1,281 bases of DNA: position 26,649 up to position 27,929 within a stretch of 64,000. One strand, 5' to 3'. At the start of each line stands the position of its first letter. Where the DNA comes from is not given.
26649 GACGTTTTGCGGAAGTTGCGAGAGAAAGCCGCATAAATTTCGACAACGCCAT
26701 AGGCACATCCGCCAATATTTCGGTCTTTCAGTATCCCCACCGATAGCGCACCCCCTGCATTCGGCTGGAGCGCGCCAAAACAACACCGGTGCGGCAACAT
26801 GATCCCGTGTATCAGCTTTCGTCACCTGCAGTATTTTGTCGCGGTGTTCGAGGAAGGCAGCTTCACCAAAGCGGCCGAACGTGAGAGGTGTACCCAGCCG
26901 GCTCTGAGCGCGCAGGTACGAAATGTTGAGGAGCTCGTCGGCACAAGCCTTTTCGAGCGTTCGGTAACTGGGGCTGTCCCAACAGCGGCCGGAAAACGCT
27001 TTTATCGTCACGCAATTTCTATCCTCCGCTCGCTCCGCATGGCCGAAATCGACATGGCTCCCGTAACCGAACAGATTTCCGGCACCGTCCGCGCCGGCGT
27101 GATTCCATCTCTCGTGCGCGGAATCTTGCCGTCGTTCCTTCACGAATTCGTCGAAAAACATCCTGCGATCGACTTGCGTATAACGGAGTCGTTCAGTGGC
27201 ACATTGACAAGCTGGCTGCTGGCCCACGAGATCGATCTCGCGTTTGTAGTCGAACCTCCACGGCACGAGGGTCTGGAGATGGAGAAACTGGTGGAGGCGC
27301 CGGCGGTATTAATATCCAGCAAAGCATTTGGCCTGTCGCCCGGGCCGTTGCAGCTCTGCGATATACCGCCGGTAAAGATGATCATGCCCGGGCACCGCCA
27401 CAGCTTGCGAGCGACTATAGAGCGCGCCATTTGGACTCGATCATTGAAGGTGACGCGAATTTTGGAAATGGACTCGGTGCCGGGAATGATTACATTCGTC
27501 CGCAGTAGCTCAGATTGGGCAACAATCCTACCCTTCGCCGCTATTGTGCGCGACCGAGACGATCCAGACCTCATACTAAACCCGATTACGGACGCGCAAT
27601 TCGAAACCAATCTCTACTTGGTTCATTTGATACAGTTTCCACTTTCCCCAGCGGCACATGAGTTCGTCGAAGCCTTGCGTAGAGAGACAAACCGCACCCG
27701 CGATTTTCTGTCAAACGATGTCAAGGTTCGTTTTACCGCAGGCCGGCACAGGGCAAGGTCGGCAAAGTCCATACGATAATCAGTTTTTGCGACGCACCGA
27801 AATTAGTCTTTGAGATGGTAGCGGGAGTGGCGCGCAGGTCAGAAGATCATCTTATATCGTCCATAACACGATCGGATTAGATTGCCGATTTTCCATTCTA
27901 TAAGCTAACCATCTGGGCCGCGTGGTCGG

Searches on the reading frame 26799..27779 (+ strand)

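Call 18: search_protein_families(library=pfam, proteins=[window:26799-27779:+])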
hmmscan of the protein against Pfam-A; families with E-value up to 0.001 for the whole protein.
window:26799-27779:+ (326 aa): 2 families
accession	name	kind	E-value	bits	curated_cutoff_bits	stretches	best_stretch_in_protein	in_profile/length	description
PF03466.25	LysR_substrate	-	1e-32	113.7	28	1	91-296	2-207/209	LysR substrate binding domain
PF00126.33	HTH_1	-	2.6e-20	72.6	26.6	1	7-66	1-60/60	Bacterial regulatory helix-turn-helix protein, lysR family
